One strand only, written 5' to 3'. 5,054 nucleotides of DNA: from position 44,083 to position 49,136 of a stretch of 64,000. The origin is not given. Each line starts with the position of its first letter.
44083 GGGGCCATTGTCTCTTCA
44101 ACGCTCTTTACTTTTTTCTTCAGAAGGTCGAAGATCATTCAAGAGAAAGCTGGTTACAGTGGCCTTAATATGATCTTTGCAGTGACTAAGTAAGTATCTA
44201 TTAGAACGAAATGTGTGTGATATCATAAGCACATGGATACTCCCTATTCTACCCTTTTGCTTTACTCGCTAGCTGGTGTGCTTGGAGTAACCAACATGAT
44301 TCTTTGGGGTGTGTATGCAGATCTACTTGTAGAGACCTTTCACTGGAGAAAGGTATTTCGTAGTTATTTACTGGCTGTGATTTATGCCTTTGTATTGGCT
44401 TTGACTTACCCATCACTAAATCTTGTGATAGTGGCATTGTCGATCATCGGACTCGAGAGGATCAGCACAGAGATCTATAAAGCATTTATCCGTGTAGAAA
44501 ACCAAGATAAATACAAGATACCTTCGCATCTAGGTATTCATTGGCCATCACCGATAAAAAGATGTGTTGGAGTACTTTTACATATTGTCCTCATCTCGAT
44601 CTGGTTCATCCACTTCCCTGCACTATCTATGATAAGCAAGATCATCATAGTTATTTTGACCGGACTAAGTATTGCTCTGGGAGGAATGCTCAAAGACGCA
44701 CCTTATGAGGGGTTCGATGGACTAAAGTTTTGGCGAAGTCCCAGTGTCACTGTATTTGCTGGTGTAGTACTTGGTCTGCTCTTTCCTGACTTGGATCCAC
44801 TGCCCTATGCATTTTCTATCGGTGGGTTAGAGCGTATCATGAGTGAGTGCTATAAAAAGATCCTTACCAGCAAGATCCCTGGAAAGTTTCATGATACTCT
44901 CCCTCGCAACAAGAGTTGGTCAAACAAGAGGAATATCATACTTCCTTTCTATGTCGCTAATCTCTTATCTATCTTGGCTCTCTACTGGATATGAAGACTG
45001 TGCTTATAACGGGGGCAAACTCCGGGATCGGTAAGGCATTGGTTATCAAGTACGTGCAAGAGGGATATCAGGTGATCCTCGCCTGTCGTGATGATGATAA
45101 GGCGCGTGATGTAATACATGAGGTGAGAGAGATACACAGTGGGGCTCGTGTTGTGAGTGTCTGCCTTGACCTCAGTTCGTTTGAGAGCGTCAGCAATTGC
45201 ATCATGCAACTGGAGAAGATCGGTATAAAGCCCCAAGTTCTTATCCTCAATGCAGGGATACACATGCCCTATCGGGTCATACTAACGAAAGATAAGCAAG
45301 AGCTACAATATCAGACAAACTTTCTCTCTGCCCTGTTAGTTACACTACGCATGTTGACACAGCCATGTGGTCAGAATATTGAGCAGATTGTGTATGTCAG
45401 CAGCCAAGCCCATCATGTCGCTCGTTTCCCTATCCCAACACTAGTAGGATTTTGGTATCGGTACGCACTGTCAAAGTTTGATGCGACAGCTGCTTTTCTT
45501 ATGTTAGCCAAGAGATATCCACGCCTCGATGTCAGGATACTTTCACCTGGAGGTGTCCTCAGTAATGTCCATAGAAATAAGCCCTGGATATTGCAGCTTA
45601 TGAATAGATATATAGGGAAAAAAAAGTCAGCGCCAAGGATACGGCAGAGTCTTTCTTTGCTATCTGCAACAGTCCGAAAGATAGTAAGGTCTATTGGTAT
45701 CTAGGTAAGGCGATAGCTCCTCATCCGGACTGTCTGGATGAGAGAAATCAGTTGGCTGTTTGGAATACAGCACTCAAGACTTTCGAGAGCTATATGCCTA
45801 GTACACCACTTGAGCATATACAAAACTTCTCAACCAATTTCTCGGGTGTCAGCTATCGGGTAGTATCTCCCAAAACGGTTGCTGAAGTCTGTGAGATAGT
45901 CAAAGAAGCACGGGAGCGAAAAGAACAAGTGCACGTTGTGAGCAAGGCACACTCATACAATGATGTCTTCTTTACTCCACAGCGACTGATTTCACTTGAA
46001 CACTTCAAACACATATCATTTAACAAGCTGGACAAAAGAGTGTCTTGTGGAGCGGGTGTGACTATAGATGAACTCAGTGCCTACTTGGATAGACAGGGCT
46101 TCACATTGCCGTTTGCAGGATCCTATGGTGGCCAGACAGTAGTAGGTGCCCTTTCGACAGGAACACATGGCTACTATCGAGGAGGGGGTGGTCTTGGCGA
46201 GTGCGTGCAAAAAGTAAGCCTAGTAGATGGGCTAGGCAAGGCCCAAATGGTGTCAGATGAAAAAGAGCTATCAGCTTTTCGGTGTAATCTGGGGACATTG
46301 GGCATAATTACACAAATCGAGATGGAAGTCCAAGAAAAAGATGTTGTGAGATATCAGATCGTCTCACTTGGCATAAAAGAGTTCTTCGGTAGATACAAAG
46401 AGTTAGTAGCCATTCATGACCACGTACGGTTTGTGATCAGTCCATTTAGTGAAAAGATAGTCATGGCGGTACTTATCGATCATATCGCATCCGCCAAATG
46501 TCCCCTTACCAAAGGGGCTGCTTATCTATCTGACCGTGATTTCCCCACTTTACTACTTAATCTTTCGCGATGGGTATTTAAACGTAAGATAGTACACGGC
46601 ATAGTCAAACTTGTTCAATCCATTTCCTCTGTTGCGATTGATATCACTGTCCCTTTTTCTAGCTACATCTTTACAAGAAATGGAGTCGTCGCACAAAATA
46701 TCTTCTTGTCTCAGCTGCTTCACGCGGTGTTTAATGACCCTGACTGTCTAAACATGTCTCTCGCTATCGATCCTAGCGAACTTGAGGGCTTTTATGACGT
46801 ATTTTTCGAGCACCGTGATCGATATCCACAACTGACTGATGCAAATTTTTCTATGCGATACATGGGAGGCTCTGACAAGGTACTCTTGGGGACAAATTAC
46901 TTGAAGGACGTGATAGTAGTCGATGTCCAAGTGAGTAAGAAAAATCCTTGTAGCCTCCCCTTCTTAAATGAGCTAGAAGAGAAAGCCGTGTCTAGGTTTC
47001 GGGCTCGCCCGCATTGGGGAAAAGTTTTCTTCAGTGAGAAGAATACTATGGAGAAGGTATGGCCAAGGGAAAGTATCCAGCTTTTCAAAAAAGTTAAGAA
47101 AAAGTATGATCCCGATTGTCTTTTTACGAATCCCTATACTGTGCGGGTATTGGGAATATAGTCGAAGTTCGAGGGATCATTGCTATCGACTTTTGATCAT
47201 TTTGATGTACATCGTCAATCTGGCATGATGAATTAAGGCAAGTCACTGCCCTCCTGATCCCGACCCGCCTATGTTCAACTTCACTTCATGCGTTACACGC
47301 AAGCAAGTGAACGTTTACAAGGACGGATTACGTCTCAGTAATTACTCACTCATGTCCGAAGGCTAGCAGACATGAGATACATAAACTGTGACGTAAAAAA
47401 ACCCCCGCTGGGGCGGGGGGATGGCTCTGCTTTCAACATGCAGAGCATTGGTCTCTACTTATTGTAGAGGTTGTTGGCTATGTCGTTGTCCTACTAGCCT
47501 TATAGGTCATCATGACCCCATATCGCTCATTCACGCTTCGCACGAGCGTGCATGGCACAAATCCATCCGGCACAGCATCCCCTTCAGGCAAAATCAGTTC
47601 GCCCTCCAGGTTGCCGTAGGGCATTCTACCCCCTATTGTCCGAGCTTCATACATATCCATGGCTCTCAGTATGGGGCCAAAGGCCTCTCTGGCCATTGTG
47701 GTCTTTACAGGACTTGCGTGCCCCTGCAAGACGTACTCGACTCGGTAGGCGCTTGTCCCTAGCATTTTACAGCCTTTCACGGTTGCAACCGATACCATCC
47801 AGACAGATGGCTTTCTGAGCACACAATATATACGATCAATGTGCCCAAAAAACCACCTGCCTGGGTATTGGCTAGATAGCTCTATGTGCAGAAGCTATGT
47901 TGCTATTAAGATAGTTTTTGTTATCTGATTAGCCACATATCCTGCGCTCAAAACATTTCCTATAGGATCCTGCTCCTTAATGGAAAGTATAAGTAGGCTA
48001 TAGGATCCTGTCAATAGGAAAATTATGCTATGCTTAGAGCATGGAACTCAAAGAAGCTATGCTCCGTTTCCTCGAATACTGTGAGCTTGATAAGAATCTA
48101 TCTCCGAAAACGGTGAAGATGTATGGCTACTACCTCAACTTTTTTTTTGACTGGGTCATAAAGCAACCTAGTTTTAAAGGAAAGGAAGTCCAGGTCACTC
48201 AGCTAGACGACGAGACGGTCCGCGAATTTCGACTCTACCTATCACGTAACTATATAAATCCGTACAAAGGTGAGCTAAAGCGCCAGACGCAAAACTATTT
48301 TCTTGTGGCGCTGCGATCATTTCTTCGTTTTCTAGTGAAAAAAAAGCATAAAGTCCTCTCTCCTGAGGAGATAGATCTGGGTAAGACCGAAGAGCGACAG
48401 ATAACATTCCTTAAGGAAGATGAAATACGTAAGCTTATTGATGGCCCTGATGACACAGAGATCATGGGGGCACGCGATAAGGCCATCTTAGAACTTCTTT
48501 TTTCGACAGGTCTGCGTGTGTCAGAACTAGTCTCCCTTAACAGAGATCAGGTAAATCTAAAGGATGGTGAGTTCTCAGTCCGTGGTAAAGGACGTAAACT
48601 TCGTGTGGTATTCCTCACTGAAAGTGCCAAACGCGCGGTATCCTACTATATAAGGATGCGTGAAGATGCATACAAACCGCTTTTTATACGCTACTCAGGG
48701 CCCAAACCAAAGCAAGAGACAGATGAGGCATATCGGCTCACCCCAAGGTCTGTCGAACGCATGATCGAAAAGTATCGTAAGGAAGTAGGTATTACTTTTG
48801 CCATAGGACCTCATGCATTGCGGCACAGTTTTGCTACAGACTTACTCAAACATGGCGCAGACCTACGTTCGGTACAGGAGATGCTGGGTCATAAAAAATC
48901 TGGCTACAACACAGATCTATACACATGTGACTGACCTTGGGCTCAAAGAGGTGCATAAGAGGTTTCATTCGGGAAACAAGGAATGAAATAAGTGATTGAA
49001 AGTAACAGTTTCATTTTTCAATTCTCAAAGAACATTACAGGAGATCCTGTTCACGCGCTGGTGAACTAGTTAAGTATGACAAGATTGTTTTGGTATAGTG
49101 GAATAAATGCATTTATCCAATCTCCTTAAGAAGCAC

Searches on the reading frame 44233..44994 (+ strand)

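Call 23: search_protein_families(library=pfam, max_evalue=0.01, proteins=[window:44233-44994:+])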
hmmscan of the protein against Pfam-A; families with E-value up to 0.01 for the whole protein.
window:44233-44994:+ (253 aa): 0 families

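Call 33: search_protein_families(library=phrogs, max_evalue=0.01, proteins=[window:44233-44994:+])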
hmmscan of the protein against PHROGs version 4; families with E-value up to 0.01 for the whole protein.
window:44233-44994:+ (253 aa): 0 families

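Call 34: search_protein_families(library=ncbifam, max_evalue=0.01, proteins=[window:44233-44994:+])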
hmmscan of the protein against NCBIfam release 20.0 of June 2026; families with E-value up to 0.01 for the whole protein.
window:44233-44994:+ (253 aa): 1 family
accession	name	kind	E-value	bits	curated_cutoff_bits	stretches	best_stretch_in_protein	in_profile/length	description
TIGR00893.1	2A0114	subfamily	0.0041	16.1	395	1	5-72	251-316/399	D-galactonate transporter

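Call 74: search_protein_families(library=padloc, max_evalue=0.01, proteins=[window:44233-44994:+])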
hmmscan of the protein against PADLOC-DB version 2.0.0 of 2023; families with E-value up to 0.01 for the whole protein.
window:44233-44994:+ (253 aa): 0 families

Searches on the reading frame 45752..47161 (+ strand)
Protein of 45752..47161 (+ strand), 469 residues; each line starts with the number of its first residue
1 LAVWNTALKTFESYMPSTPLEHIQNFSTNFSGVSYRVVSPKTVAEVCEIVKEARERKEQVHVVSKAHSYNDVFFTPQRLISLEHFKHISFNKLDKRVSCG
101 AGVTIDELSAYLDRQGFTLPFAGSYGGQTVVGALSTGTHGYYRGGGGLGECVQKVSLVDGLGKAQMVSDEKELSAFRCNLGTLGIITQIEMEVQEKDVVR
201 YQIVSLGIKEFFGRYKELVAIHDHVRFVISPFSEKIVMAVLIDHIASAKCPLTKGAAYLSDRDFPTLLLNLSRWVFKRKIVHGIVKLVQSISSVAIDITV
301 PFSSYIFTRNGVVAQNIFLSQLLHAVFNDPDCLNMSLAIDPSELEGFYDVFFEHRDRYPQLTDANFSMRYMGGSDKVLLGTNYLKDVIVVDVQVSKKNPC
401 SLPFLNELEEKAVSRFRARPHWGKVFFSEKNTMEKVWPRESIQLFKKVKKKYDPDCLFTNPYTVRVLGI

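Call 23: search_protein_families(library=pfam, max_evalue=0.01, proteins=[window:45752-47161:+])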
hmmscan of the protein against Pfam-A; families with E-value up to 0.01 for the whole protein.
window:45752-47161:+ (469 aa): 2 families
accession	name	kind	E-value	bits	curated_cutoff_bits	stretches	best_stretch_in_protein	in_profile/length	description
PF01565.28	FAD_binding_4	-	1.6e-22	80.1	26.4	1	37-164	4-135/139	FAD binding domain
PF04030.19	ALO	-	2.9e-13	50.5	23.1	1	374-466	166-258/258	D-arabinono-1,4-lactone oxidase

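Call 25: find_homologous_proteins(query=window:45752-47161:+, max_evalue=1e-20)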
Query window:45752-47161:+ (469 aa): 27 proteins with E <= 1e-20 among 8000 candidates.
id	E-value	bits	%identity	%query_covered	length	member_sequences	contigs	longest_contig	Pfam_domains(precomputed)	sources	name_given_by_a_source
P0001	0.0e+0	1035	100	97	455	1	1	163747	PF04030.20,PF01565.29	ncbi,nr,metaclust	ncbi:MAG: L-gulono-1,4-lactone dehydrogenase [Microgenomates bacterium OLB22]|nr:MAG: L-gulono-1,4-l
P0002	7.7e-145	501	48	100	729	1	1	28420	PF04030.20,PF13561.13,PF01565.29,PF00106.32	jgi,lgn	-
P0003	1.1e-81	293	35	100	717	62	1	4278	PF04030.20,PF13561.13,PF01565.29,PF00106.32,PF01370.28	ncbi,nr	ncbi:MAG TPA: SDR family NAD(P)-dependent oxidoreductase [Vicinamibacteria bacterium]|nr:SDR family 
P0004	9.8e-80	287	35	100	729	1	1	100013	PF04030.20,PF13561.13,PF01565.29,PF00106.32,PF01370.28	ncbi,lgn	-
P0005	1.6e-76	276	33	100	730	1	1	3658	PF04030.20,PF13561.13,PF01565.29,PF00106.32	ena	-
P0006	6.4e-74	267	33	100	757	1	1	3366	PF04030.20,PF13561.13,PF01565.29,PF00106.32,PF01370.28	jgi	jgi:L-gulono-1,4-lactone dehydrogenase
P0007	1.5e-73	266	33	100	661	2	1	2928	PF04030.20,PF01565.29,PF00106.32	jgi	-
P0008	1.3e-72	263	33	100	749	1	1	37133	PF04030.20,PF13561.13,PF01565.29,PF00106.32,PF01370.28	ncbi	-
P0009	1.7e-71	260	34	100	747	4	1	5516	PF04030.20,PF13561.13,PF01565.29,PF00106.32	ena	-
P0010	5.9e-69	251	32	100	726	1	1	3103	PF04030.20,PF13561.13,PF01565.29,PF00106.32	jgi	jgi:L-gulono-1,4-lactone dehydrogenase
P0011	2.6e-63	233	34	83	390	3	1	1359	PF04030.20,PF01565.29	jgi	jgi:L-gulonolactone oxidase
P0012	1.9e-59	220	31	96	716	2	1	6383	PF04030.20,PF13561.13,PF01565.29,PF00106.32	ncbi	ncbi:MAG: SDR family NAD(P)-dependent oxidoreductase, partial [Gemmatimonadales bacterium]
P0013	3.6e-27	113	24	93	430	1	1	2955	PF04030.20,PF01565.29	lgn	-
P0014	3.4e-25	107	33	38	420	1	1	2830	PF04030.20,PF01565.29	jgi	jgi:alditol oxidase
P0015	3.6e-25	107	25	90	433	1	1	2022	PF04030.20,PF01565.29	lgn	-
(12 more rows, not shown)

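Call 26: find_encoding_contigs(protein=P0002, flank=10000, max_places=5)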
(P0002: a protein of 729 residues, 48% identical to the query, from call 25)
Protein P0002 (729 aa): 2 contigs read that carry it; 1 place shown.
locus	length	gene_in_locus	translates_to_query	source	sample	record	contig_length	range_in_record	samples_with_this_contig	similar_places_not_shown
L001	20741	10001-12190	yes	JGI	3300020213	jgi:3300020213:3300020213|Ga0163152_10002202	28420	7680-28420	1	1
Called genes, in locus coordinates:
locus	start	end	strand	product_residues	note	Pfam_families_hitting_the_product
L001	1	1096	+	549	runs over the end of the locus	PF00118:Cpn60_TCP1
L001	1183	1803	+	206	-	PF12844:HTH_19, PF13413:HTH_25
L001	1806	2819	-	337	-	PF01073:3Beta_HSD, PF01370:Epimerase, PF02719:Polysacc_synt_2, PF04321:RmlD_sub_bind, PF07993:NAD_binding_4, PF16363:GDP_Man_Dehyd, PF13460:NAD_binding_10 (weak)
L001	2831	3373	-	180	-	PF00908:dTDP_sugar_isom, PF14667:Polysacc_synt_C (weak)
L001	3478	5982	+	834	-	PF02861:Clp_N, PF07724:AAA_2, PF10431:ClpB_D2-small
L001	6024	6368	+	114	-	PF18895:T4SS_pilin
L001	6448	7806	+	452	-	PF00696:AA_kinase, PF07021:MetW (weak), PF13489:Methyltransf_23, PF08241:Methyltransf_11, PF08242:Methyltransf_12, PF13649:Methyltransf_25, PF13847:Methyltransf_31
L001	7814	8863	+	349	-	PF02463:SMC_N, PF13175:AAA_15, PF13304:AAA_21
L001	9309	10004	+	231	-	-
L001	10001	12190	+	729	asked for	PF00106:adh_short, PF13561:adh_short_C2, PF01565:FAD_binding_4, PF04030:ALO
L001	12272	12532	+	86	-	PF11731:Cdd1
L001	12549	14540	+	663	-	-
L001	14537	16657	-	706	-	-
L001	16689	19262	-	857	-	-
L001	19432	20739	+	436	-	?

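Call 27: find_encoding_contigs(protein=P0001, flank=10000, max_places=5)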
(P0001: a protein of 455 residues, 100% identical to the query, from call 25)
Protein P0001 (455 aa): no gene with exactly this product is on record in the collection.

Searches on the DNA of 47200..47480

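Call 63: search_rna_families(source=window, start=47200, end=47480, threshold=evalue, max_evalue=10)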
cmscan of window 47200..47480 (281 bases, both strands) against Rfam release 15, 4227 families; matches with E-value up to 10: 10.
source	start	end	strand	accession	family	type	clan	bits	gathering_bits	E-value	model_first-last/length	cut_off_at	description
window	47395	47476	-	RF02702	AgvB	Gene; sRNA;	-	20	56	0.13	1-62/62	no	Anti GcvB sRNA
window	47395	47436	+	RF02628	Hrs1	Gene; sRNA;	-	17.8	56.4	0.35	1-74/74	no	Hfq-regulated sRNA 1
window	47217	47275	+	RF00280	SNORD51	Gene; snRNA; snoRNA; CD-box;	CL00054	16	50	4.5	1-79/79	no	Small nucleolar RNA SNORD51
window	47434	47473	-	RF03130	L19-Flavobacteria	Cis-reg; leader;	-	15.7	31.5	2.4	1-29/29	no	L19-Flavobacteria ribosomal protein leader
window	47323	47469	-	RF01728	STAXI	Gene; sRNA;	-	14.3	40.5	0.49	1-153/153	no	STAXI RNA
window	47395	47467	-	RF00512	Leu_leader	Cis-reg; leader;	-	12.5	50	5.2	1-148/148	no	Leucine operon leader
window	47390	47433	-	RF04005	mir-4599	Gene; miRNA;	-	12.4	100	6.8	1-82/82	no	mir-4599 microRNA precursor family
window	47269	47348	-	RF00415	SNORA30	Gene; snRNA; snoRNA; HACA-box;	-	11.9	90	8.3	1-129/129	no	Small nucleolar RNA SNORA30/SNORA37 family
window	47398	47458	-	RF01394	isrK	Gene; sRNA;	-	11.5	50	3.7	1-77/77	no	isrK Hfq binding RNA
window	47221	47250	+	RF01309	sR60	Gene; snRNA; snoRNA; CD-box;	CL00132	11.1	50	7.8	1-55/55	no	Small nucleolar RNA sR60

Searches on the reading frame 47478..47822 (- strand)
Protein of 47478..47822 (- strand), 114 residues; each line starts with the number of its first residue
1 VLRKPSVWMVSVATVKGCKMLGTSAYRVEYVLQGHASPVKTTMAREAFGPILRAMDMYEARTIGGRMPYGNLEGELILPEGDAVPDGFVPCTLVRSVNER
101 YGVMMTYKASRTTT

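Call 23: search_protein_families(library=pfam, max_evalue=0.01, proteins=[window:47478-47822:-])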
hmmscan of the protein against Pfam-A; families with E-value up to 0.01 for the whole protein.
window:47478-47822:- (114 aa): 0 families

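Call 33: search_protein_families(library=phrogs, max_evalue=0.01, proteins=[window:47478-47822:-])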
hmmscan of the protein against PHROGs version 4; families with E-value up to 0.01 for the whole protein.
window:47478-47822:- (114 aa): 0 families

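Call 34: search_protein_families(library=ncbifam, max_evalue=0.01, proteins=[window:47478-47822:-])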
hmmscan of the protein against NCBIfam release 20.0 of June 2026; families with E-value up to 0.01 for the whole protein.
window:47478-47822:- (114 aa): 0 families

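Call 39: find_homologous_proteins(query=window:47478-47822:-, max_evalue=0.001)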
Query window:47478-47822:- (114 aa): 1 proteins with E <= 0.001 among 4 candidates.
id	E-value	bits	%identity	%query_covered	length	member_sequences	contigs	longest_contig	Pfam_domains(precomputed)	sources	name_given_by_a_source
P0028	1.4e-63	230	100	93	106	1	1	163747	-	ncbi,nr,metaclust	ncbi:MAG: hypothetical protein UZ21_OP11001000435 [Microgenomates bacterium OLB22]|nr:MAG: hypotheti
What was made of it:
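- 47478..47822 (-): 114-aa ORFan ending at copy B. Only a self-hit, P0028 (call 39).
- Checked: The 114-aa ORF has only a self-hit in 5.8 billion proteins (call 39).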

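Call 74: search_protein_families(library=padloc, max_evalue=0.01, proteins=[window:47478-47822:-])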
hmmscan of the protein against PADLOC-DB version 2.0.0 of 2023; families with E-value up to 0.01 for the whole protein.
window:47478-47822:- (114 aa): 0 families

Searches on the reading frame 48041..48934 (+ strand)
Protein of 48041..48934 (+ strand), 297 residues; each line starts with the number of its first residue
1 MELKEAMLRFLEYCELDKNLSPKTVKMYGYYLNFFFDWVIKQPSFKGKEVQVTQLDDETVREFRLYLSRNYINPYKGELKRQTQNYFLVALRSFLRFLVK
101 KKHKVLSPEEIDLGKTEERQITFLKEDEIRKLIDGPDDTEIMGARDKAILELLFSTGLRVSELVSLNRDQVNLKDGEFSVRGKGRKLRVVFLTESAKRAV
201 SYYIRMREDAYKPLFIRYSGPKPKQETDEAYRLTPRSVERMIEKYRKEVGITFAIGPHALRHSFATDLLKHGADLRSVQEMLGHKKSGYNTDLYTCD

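Call 23: search_protein_families(library=pfam, max_evalue=0.01, proteins=[window:48041-48934:+])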
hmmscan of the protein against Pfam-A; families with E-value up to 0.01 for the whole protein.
window:48041-48934:+ (297 aa): 4 families
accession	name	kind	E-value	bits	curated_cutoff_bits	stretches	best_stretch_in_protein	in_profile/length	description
PF00589.27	Phage_integrase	-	3.6e-36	124.9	27.1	1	123-288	2-160/172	Phage integrase family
PF02899.23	Phage_int_SAM_1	-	4.6e-08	33.7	22.3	1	9-102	3-83/83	Phage integrase, N-terminal SAM-like domain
PF13495.12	Phage_int_SAM_4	-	6.5e-07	30.1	27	0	9-67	4-53/85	Phage integrase, N-terminal SAM-like domain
PF13102.12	Phage_int_SAM_5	-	1.6e-05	25.6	22.3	1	12-104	8-88/98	Phage integrase SAM-like domain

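Call 73: search_protein_families(library=ncbifam, max_evalue=0.001, proteins=[window:48041-48934:+])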
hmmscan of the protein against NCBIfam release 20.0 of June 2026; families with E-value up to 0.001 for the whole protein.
window:48041-48934:+ (297 aa): 11 families
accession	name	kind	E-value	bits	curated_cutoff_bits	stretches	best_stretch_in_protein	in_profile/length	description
TIGR02224.1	recomb_XerC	equivalog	9.3e-60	202.5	335.15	1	9-295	2-275/295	tyrosine recombinase XerC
NF040815.2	recomb_XerA_Arch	equivalog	6.5e-57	193.1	220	1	9-295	2-252/263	site-specific tyrosine recombinase/integron integrase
TIGR02225.1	recomb_XerD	equivalog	1.5e-56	191.8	329.6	1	9-295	2-272/290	site-specific tyrosine recombinase XerD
NF001399.0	PRK00283.1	subfamily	1.5e-54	185.3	279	1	4-295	6-281/300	tyrosine recombinase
NF002331.0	PRK01287.1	subfamily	4.9e-39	134.3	371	1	3-295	26-310/365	site-specific tyrosine recombinase XerC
NF003462.0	PRK05084.1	equivalog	4.7e-36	124.3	267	2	144-295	195-342/360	tyrosine recombinase XerS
TIGR02249.1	integrase_gron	subfamily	3.8e-25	88.9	265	2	229-295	233-298/315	integron integrase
NF011946.0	PRK15417.1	equivalog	9.5e-15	54.6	435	1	237-287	256-306/337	integron integrase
NF007371.0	PRK09871.1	subfamily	3e-11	43.2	222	1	141-286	23-164/198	tyrosine-type DNA invertase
NF007370.0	PRK09870.1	subfamily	8e-10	38.7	221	1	115-287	4-170/200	tyrosine-type DNA invertase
NF040693.1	recomb_GmtY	equivalog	7.2e-07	28.8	340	0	215-290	354-425/441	gamma-mobile-trio recombinase GmtY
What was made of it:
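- On Integron cassette (attC): XerC 202.5 bits and XerD 191.8 bits, against 88.9 bits for integrase_gron (cutoff 265) (call 73).
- Closest known: Phage 'morons' and integron gene cassettes. Different: The recombinase is Xer-type and not IntI (call 73).
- It scores 89 bits against the integron-integrase model, far below that model's 265-bit cutoff (call 73).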

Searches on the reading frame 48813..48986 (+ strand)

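Call 73: search_protein_families(library=ncbifam, max_evalue=0.001, proteins=[window:48813-48986:+])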
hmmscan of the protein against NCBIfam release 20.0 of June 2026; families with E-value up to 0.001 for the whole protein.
window:48813-48986:+ (57 aa): 3 families
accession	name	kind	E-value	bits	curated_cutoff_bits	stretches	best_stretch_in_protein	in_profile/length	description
TIGR02225.1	recomb_XerD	equivalog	3.6e-05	23.2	329.6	1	29-53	264-288/290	site-specific tyrosine recombinase XerD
NF001399.0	PRK00283.1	subfamily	6.2e-05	22.4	279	1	29-53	273-297/300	tyrosine recombinase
TIGR02224.1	recomb_XerC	equivalog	0.00012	21.6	335.15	1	28-55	266-293/295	tyrosine recombinase XerC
